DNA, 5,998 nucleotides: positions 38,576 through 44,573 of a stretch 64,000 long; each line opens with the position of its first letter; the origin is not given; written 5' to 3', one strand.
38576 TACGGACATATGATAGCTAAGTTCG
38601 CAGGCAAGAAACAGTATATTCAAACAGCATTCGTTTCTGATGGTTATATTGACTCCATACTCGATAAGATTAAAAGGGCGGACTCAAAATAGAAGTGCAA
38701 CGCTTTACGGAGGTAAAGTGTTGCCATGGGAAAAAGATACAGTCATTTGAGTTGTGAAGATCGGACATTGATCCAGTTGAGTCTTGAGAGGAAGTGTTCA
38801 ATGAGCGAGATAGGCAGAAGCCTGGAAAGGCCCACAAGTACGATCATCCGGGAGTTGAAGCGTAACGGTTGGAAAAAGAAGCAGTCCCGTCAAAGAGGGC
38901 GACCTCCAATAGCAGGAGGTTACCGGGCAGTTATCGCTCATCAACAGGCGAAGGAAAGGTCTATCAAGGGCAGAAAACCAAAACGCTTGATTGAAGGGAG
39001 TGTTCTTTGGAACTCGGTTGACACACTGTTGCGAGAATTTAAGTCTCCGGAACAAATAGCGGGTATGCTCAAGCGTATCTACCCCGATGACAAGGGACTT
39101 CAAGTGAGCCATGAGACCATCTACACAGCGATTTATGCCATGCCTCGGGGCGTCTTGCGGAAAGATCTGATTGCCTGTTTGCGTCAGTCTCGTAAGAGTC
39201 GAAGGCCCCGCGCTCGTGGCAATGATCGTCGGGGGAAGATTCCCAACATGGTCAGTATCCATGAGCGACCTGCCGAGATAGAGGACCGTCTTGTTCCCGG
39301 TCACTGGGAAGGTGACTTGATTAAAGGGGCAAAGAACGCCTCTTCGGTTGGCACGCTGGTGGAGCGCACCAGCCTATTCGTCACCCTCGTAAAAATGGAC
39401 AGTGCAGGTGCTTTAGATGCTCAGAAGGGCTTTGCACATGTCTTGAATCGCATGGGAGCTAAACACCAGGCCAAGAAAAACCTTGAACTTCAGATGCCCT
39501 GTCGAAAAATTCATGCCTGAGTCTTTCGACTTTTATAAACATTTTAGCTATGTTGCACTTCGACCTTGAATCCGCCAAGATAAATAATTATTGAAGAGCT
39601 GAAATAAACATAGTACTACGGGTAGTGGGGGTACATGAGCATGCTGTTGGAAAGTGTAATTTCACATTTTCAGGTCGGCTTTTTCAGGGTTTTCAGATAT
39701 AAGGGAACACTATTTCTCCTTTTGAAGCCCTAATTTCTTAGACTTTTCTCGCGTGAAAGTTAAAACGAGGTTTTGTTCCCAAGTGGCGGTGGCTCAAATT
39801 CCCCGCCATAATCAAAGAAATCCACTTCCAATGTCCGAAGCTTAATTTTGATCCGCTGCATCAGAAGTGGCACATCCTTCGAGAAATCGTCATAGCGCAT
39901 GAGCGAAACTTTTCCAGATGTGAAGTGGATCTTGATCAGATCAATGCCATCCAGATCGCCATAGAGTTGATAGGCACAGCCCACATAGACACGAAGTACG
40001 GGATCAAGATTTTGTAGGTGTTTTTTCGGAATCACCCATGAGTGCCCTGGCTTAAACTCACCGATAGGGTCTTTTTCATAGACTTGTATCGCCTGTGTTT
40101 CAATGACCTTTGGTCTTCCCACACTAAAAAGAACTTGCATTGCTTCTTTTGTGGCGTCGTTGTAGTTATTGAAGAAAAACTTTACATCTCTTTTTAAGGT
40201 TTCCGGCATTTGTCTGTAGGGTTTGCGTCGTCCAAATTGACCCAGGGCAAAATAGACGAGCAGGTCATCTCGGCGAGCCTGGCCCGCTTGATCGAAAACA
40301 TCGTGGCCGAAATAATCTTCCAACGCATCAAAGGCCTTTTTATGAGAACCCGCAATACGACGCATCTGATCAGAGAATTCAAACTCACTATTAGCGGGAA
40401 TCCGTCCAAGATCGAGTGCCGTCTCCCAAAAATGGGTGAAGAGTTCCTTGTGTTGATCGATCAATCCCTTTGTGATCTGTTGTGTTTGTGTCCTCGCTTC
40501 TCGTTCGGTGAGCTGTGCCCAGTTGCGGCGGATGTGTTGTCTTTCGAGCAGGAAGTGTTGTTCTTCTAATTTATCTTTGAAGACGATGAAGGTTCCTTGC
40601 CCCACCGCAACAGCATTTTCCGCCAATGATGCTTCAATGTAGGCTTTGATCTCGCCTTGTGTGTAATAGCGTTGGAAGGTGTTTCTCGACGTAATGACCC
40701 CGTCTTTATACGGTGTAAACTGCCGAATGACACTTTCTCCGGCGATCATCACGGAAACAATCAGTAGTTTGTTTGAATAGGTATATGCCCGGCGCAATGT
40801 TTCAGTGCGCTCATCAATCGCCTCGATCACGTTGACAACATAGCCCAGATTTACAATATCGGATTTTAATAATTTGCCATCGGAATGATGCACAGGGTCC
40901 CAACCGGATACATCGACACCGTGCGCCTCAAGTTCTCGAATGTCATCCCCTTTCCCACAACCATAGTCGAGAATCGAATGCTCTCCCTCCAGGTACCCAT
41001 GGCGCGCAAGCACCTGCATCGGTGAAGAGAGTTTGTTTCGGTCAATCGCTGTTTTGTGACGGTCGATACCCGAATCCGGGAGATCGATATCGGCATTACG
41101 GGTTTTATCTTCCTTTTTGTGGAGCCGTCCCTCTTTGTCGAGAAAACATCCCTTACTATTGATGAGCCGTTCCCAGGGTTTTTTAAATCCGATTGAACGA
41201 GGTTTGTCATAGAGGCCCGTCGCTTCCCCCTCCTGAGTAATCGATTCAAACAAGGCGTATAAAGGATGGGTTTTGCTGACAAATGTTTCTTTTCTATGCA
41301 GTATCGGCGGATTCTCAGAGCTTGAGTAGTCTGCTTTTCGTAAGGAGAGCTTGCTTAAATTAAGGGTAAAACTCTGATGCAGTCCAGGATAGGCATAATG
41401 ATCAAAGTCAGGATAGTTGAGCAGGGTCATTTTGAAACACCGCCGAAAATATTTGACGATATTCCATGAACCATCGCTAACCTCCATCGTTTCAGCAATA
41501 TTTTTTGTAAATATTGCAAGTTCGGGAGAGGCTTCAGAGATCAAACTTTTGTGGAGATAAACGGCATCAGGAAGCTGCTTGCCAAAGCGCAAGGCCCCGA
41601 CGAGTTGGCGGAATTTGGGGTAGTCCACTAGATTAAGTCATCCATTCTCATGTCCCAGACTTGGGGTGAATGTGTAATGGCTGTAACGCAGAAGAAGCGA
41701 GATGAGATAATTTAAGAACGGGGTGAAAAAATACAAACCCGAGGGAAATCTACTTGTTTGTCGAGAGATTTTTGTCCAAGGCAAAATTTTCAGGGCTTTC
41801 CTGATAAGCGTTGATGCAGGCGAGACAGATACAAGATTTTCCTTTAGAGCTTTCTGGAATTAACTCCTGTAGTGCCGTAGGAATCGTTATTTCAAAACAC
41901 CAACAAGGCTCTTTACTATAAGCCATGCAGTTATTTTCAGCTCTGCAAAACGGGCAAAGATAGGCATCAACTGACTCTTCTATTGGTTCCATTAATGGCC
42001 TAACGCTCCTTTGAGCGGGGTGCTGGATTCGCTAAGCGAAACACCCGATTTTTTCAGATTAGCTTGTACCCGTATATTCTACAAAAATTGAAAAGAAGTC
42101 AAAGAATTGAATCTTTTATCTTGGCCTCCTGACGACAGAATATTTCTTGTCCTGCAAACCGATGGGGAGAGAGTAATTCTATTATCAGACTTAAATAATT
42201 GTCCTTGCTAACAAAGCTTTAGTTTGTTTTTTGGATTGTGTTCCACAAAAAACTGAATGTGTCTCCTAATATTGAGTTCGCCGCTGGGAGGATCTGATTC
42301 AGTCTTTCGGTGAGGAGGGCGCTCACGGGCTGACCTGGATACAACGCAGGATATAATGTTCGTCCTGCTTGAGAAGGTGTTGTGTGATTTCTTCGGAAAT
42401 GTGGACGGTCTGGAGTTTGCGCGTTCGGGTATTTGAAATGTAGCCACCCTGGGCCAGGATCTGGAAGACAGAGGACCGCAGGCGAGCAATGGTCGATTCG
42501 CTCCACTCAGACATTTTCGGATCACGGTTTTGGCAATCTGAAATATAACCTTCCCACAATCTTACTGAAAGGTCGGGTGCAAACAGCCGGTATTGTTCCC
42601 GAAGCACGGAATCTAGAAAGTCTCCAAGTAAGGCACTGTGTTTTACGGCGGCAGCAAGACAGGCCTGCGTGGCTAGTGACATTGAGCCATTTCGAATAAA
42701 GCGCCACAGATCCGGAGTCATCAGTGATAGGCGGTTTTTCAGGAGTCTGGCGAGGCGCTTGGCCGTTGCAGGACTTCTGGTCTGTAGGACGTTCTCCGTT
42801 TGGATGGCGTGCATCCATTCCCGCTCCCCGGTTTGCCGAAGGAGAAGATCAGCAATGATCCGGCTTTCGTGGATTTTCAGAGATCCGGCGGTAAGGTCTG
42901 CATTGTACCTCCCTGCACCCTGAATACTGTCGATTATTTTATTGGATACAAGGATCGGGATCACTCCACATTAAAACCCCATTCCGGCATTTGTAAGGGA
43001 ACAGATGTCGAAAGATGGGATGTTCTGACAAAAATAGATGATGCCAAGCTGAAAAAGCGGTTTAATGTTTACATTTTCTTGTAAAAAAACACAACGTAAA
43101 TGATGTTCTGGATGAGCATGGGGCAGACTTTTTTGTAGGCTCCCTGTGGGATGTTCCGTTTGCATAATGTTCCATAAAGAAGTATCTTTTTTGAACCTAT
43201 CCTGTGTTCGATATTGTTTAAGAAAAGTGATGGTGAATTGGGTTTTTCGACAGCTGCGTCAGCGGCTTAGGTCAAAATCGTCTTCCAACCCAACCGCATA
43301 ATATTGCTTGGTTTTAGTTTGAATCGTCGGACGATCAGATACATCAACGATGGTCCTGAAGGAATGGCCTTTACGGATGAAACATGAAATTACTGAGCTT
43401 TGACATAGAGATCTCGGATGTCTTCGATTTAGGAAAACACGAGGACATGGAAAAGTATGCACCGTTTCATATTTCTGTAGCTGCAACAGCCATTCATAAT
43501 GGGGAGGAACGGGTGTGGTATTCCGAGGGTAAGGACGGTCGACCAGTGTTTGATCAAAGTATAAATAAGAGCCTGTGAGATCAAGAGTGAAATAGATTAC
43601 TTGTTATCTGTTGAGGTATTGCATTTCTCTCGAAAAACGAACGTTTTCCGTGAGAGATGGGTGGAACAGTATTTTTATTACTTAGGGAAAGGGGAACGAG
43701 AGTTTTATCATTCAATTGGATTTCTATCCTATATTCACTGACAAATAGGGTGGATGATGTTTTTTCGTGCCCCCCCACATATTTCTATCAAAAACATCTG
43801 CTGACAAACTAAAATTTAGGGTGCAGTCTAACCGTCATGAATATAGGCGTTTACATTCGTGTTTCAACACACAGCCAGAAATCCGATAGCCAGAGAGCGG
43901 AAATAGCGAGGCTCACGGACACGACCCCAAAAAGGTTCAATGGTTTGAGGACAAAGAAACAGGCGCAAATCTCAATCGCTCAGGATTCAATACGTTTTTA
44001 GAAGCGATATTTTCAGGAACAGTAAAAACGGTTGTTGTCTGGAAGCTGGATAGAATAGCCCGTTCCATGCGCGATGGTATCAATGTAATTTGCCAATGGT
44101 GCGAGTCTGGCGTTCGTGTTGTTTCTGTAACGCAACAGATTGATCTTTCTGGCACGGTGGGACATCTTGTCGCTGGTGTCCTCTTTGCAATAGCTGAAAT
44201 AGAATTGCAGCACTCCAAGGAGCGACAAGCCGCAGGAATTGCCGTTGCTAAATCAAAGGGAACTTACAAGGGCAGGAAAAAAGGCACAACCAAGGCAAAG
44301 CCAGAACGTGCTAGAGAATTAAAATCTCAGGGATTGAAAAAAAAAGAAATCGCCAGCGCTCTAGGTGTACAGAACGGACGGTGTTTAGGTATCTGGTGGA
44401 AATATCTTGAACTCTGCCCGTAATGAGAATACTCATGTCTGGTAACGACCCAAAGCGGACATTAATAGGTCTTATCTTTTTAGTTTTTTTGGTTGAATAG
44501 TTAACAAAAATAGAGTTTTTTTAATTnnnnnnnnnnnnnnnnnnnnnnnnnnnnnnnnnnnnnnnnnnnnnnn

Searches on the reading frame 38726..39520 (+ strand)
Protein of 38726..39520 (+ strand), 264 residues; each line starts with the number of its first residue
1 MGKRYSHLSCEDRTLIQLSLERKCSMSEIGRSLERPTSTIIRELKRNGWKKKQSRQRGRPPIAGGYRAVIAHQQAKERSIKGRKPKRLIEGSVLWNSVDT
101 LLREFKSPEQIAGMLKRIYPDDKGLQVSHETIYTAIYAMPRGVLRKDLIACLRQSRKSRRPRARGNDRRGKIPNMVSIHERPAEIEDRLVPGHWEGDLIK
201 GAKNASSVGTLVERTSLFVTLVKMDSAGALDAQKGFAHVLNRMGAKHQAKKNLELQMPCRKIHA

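Call 3: search_protein_families(library=padloc, proteins=[window:38726-39520:+], max_evalue=0.001)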
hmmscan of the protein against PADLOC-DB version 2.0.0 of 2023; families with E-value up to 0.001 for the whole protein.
window:38726-39520:+ (264 aa): 0 families

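Call 4: search_protein_families(library=pfam, proteins=[window:38726-39520:+], max_evalue=0.01)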
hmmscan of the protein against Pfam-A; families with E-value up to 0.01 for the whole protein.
window:38726-39520:+ (264 aa): 1 family
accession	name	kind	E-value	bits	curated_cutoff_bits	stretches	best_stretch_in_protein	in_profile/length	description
PF13936.12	HTH_38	-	1.9e-13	50.3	27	1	4-47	1-44/44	Helix-turn-helix domain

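Call 5: search_protein_families(library=ncbifam, proteins=[window:38726-39520:+], max_evalue=0.01)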
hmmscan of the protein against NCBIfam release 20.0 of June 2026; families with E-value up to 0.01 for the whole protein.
window:38726-39520:+ (264 aa): 1 family
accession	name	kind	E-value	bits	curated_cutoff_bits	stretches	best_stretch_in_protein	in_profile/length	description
NF033563.0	transpos_IS30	equivalog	5e-49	167.4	80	1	38-246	1-188/267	IS30 family transposase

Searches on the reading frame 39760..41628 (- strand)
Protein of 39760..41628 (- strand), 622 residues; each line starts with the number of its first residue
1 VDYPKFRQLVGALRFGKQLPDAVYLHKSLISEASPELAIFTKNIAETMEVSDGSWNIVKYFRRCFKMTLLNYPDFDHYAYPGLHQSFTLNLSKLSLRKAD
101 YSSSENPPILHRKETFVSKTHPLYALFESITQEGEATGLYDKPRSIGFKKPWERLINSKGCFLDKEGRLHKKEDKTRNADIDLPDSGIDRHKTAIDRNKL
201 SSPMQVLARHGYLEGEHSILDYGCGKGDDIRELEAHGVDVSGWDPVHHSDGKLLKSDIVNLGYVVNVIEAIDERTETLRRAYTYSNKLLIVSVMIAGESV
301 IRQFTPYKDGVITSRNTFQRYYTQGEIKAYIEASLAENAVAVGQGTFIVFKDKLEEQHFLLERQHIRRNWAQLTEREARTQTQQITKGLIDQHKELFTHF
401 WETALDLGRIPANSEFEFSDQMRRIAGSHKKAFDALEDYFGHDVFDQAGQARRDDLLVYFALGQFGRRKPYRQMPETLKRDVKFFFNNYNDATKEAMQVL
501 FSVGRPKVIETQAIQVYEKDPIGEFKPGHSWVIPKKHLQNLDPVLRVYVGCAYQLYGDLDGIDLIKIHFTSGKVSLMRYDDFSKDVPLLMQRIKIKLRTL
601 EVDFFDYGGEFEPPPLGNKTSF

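Call 9: search_protein_families(library=pfam, proteins=[window:39760-41628:-], max_evalue=0.001)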
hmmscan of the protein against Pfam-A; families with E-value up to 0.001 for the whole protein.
window:39760-41628:- (622 aa): 1 family
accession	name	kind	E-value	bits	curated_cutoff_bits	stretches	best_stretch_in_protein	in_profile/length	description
PF13489.12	Methyltransf_23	-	4.3e-06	27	27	1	211-286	18-109/164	Methyltransferase domain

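Call 31: search_protein_families(library=ncbifam, proteins=[window:39760-41628:-], max_evalue=0.001)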
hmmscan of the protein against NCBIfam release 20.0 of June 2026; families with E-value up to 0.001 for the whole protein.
window:39760-41628:- (622 aa): 1 family
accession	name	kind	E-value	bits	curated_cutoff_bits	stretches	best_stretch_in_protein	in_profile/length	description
TIGR04096.1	dnd_rel_methyl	subfamily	5.2e-184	612.4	150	2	188-622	2-423/478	DNA phosphorothioation-associated putative methyltransferase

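Call 32: search_protein_families(library=padloc, proteins=[window:39760-41628:-], max_evalue=0.001)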
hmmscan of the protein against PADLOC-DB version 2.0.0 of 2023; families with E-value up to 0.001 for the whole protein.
window:39760-41628:- (622 aa): 0 families

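Call 73: search_solved_structures(query=window:39760-41628:-, max_evalue=0.1)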
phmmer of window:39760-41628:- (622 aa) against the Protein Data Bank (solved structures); distinct sequences matched with E-value up to 0.1: 0.

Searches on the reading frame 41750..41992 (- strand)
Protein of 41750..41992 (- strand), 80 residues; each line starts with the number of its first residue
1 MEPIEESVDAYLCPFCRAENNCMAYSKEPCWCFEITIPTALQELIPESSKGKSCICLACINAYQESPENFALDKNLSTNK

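Call 31: search_protein_families(library=ncbifam, proteins=[window:41750-41992:-], max_evalue=0.001)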
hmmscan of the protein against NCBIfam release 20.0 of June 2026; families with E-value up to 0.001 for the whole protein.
window:41750-41992:- (80 aa): 0 families

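Call 32: search_protein_families(library=padloc, proteins=[window:41750-41992:-], max_evalue=0.001)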
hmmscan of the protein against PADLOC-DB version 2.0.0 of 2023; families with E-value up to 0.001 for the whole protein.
window:41750-41992:- (80 aa): 0 families

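Call 79: search_protein_families(library=pfam, proteins=[window:41750-41992:-], max_evalue=0.01)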
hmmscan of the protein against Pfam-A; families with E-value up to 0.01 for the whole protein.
window:41750-41992:- (80 aa): 1 family
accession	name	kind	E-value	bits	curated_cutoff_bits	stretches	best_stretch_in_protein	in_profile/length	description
PF14375.11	Cys_rich_CWC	-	4.1e-14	53.1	24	1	13-60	1-49/50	Cysteine-rich CWC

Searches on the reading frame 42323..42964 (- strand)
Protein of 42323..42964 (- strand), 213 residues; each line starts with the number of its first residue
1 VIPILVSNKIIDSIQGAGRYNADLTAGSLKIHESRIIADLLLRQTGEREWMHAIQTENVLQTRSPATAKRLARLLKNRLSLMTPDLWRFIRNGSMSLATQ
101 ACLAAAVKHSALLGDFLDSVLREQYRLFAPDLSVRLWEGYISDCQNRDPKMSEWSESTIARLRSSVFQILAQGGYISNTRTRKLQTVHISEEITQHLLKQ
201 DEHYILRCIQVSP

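Call 31: search_protein_families(library=ncbifam, proteins=[window:42323-42964:-], max_evalue=0.001)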
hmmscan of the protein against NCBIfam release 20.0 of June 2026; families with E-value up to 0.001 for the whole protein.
window:42323-42964:- (213 aa): 0 families

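Call 32: search_protein_families(library=padloc, proteins=[window:42323-42964:-], max_evalue=0.001)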
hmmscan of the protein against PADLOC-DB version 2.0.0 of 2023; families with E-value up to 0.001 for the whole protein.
window:42323-42964:- (213 aa): 10 families
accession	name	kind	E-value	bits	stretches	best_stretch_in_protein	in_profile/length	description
PDLC02441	BrxA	-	1.3e-76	255.1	1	18-212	14-208/209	BrxA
PDLC02457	BrxA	-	6.5e-62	206.8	1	17-211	5-199/201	BrxA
PDLC02439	BrxA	-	3.3e-38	129.2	1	19-202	6-189/200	BrxA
PDLC02451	BrxA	-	2.3e-29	101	1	19-209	6-197/201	BrxA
PDLC02452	BrxA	-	1.3e-24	85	1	20-207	3-189/204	BrxA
PDLC02443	BrxA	-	5e-23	79.9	1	17-201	5-187/203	BrxA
PDLC02447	BrxA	-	3.2e-15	54.4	1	19-201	4-186/199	BrxA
PDLC02446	BrxA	-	7e-07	27.4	1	19-207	7-193/211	BrxA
PDLC02440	BrxA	-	8.8e-07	26.9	1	19-195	4-181/199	BrxA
PDLC02445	BrxA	-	0.00039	18.2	1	20-193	7-187/262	BrxA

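Call 79: search_protein_families(library=pfam, proteins=[window:42323-42964:-], max_evalue=0.01)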
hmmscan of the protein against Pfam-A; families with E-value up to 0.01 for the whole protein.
window:42323-42964:- (213 aa): 1 family
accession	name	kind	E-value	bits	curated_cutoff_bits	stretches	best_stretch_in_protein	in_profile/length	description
PF08849.17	BrxA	-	4.3e-51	173.7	23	1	19-199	2-182/184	BrxA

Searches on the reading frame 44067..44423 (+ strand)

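Call 78: search_protein_families(library=padloc, proteins=[window:44067-44423:+], max_evalue=0.00001)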
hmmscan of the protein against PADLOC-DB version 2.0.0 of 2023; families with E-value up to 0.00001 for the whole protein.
window:44067-44423:+ (118 aa): 0 families

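Call 79: search_protein_families(library=pfam, proteins=[window:44067-44423:+], max_evalue=0.01)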
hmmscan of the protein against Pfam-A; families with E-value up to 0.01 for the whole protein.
window:44067-44423:+ (118 aa): 1 family
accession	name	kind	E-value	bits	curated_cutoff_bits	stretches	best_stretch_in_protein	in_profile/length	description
PF00239.26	Resolvase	-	1.1e-07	32.5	23.3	1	2-66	80-144/145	Resolvase, N terminal domain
